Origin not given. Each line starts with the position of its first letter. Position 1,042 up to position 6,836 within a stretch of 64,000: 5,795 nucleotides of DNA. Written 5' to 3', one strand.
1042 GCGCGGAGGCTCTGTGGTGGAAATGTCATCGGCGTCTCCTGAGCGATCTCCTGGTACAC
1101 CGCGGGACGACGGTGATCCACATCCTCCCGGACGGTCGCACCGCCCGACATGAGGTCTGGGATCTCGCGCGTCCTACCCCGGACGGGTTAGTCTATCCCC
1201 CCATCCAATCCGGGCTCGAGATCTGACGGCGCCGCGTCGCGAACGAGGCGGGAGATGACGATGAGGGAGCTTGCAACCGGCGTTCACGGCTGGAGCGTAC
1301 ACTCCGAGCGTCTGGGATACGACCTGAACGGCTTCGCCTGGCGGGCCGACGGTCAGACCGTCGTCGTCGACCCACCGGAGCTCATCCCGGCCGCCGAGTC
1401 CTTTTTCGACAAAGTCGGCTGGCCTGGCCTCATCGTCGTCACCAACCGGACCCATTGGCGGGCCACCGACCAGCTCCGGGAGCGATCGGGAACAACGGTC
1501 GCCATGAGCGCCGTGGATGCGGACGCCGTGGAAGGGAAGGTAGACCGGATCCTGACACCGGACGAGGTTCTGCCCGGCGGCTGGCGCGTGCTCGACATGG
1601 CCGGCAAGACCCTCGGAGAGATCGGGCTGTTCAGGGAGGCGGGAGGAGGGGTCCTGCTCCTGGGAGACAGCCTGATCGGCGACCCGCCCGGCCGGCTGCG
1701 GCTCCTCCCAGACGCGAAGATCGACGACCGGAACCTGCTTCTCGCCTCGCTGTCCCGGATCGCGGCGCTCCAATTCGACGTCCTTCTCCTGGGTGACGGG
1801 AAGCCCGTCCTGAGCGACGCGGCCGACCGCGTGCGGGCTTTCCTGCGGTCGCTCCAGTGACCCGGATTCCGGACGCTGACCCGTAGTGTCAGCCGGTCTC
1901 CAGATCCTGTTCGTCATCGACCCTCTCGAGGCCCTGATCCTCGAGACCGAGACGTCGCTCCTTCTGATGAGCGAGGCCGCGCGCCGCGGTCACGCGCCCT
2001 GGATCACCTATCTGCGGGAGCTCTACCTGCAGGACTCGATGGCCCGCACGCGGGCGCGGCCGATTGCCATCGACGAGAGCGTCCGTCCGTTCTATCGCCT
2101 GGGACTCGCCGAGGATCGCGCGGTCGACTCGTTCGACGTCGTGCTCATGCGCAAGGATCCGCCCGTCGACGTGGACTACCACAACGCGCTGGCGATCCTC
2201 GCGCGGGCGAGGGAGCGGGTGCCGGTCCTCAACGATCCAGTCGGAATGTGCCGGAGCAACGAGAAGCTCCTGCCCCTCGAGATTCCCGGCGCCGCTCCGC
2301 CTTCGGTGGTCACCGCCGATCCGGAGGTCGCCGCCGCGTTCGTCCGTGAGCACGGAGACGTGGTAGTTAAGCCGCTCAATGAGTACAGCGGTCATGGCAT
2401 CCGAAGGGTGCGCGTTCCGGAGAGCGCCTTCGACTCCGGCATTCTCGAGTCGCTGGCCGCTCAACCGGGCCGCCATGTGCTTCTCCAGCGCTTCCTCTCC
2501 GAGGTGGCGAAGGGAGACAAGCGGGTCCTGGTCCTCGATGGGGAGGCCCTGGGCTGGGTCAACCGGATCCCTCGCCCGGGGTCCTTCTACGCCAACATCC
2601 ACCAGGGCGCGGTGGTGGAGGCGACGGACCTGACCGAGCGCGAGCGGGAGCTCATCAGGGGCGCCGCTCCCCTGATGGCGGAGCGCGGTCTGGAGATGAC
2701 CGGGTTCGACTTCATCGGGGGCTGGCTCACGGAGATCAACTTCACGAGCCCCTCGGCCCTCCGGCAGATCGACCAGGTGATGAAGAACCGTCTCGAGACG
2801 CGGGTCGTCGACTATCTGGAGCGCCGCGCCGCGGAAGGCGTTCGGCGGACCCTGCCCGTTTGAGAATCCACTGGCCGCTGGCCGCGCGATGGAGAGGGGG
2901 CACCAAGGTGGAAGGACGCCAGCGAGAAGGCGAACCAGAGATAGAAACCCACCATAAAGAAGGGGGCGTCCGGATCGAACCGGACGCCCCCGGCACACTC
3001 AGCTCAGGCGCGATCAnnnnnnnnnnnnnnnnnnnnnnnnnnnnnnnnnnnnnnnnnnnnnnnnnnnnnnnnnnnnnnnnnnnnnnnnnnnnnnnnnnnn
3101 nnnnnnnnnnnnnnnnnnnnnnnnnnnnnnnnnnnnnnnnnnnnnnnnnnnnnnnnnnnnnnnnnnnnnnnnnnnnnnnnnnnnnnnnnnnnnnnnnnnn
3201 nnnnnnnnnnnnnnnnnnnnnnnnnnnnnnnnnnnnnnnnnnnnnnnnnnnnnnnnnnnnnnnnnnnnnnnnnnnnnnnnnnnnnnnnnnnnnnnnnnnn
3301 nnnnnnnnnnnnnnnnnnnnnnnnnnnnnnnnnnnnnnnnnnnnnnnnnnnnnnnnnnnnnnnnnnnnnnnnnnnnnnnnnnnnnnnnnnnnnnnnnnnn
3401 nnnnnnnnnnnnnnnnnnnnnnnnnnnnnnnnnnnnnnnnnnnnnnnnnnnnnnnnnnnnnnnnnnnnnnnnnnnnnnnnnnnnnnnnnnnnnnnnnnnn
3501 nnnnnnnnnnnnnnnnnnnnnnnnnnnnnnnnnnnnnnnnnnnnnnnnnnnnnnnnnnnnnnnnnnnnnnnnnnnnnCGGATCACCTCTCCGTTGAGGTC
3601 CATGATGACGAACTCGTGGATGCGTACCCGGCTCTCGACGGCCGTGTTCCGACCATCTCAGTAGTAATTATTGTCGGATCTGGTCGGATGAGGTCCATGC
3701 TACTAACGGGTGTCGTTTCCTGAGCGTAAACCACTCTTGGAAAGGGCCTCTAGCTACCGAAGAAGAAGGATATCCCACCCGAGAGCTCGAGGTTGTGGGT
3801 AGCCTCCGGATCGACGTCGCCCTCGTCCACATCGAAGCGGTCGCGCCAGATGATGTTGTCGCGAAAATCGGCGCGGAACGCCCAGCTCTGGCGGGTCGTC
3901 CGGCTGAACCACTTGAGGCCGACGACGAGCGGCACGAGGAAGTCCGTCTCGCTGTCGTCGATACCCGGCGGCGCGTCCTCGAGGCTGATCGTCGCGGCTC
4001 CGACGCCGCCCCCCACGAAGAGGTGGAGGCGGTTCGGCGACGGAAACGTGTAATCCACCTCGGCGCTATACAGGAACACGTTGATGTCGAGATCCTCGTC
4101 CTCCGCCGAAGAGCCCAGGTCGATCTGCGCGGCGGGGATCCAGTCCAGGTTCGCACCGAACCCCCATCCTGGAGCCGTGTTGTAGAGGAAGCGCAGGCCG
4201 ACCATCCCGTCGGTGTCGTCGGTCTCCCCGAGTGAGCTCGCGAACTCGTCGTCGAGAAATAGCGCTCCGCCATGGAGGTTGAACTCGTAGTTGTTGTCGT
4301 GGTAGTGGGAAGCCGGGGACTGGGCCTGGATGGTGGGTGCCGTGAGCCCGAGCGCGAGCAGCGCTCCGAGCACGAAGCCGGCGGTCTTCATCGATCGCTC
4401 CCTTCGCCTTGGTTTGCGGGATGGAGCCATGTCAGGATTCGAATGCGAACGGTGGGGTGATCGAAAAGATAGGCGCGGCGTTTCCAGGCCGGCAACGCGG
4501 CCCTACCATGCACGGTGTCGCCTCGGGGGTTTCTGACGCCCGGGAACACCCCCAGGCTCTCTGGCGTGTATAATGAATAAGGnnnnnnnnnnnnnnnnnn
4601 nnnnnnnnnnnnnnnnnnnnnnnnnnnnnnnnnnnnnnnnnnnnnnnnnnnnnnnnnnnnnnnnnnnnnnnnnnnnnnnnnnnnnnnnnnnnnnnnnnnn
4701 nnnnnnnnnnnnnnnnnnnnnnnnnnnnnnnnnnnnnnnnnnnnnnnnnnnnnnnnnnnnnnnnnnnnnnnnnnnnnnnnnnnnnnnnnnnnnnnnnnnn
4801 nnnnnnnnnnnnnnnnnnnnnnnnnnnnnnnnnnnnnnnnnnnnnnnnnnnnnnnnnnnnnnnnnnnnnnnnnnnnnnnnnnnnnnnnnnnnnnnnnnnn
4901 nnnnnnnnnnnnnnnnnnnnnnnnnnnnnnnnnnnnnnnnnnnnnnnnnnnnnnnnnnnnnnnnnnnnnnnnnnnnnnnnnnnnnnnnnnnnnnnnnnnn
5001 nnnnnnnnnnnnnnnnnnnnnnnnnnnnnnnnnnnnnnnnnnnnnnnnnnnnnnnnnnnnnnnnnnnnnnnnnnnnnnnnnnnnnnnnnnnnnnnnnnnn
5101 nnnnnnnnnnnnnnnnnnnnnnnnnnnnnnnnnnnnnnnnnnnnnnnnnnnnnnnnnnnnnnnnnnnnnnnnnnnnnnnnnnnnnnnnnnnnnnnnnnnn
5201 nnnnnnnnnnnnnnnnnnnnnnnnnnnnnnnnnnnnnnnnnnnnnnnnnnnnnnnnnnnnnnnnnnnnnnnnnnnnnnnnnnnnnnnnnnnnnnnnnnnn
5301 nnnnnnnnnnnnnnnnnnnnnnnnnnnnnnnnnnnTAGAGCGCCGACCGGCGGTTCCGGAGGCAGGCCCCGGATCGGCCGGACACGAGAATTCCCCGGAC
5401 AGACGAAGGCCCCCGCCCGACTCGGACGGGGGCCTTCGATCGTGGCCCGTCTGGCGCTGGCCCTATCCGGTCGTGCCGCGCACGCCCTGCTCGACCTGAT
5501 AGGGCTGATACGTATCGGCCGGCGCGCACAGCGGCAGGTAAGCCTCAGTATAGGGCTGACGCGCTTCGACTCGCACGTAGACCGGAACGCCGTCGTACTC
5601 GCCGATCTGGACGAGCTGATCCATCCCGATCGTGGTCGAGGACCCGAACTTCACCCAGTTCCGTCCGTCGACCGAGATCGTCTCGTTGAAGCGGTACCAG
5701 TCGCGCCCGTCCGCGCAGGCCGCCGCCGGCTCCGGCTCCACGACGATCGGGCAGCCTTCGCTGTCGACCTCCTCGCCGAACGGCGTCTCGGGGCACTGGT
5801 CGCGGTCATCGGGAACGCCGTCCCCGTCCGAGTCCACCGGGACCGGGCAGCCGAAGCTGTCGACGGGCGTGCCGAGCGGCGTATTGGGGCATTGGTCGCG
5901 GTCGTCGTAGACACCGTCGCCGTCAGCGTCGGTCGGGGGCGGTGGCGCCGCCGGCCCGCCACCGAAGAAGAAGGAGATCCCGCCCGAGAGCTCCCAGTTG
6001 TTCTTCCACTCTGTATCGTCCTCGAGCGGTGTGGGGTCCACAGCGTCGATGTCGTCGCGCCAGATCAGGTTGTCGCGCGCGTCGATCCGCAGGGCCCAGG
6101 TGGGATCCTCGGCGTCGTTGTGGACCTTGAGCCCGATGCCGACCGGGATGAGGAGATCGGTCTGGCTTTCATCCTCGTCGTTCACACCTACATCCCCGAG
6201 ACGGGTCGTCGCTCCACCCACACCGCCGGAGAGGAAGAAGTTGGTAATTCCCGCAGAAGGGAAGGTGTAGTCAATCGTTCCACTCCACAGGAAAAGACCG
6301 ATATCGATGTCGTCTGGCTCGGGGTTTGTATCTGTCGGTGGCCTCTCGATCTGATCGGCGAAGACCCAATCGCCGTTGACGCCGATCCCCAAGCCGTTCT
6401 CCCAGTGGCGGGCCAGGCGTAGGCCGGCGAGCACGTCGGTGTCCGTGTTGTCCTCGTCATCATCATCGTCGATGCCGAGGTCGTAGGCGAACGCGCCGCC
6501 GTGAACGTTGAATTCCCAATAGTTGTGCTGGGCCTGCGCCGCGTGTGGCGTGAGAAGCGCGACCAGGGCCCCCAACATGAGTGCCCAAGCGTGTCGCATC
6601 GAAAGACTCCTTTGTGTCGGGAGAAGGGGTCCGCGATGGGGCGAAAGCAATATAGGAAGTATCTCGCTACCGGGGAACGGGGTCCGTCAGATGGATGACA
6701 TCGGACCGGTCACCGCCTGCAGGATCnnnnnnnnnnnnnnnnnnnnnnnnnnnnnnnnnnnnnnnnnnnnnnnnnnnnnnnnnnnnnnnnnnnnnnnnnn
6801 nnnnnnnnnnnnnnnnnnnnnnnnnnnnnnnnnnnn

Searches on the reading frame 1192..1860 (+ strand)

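Call 28: search_protein_families(library=pfam, proteins=[window:1192-1860:+], max_evalue=0.0001)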
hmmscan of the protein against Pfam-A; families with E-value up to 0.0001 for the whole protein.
window:1192-1860:+ (222 aa): 1 family
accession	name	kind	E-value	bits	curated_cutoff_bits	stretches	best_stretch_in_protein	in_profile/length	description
PF14597.12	Lactamase_B_5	-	6.7e-22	78.4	28.4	1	31-219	9-197/199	Metallo-beta-lactamase superfamily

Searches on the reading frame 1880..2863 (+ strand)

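Call 28: search_protein_families(library=pfam, proteins=[window:1880-2863:+], max_evalue=0.0001)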
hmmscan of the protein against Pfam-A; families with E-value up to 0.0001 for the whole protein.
window:1880-2863:+ (327 aa): 3 families
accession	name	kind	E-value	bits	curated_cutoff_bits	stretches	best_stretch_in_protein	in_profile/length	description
PF02955.21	GSH-S_ATP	-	4.7e-44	150.3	23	1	128-301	1-174/175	Prokaryotic glutathione synthetase, ATP-grasp domain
PF02951.20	GSH-S_N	-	1.7e-28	99.5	21.3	1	7-122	1-117/119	Prokaryotic glutathione synthetase, N-terminal domain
PF08443.16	RimK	-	3.4e-12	46.8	21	1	141-279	20-152/188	RimK-like ATP-grasp domain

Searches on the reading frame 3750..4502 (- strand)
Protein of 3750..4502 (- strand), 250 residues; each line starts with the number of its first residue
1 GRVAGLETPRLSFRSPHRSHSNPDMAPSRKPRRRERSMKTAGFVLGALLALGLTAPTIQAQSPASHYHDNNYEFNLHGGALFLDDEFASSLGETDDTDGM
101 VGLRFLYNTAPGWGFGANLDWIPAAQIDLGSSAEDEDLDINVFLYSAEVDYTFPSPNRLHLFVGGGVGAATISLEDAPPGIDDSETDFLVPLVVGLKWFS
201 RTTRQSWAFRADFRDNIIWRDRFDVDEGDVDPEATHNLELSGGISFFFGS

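Call 28: search_protein_families(library=pfam, proteins=[window:3750-4502:-], max_evalue=0.0001)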
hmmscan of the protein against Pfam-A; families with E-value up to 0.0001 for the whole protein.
window:3750-4502:- (250 aa): 1 family
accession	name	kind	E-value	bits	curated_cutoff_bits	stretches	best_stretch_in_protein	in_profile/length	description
PF13505.12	OMP_b-brl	-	8.7e-12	46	28.7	1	47-227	3-159/175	Outer membrane protein beta-barrel domain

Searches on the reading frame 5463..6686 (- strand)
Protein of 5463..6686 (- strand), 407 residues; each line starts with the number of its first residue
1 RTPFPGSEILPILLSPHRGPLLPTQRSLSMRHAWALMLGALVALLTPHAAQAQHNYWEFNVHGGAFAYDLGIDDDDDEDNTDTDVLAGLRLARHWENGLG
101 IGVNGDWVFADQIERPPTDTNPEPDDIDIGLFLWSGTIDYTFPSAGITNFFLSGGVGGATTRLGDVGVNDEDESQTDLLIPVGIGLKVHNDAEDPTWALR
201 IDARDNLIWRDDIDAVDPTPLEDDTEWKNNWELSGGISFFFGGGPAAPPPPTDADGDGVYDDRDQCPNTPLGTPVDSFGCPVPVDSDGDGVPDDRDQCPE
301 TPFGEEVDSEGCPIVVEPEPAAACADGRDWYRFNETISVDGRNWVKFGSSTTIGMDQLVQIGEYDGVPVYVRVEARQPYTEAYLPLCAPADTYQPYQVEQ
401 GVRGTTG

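Call 28: search_protein_families(library=pfam, proteins=[window:5463-6686:-], max_evalue=0.0001)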
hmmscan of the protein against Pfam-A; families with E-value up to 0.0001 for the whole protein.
window:5463-6686:- (407 aa): 1 family
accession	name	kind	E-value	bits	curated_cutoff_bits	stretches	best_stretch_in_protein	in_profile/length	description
PF13505.12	OMP_b-brl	-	6e-07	30.2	28.7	1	40-208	3-155/175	Outer membrane protein beta-barrel domain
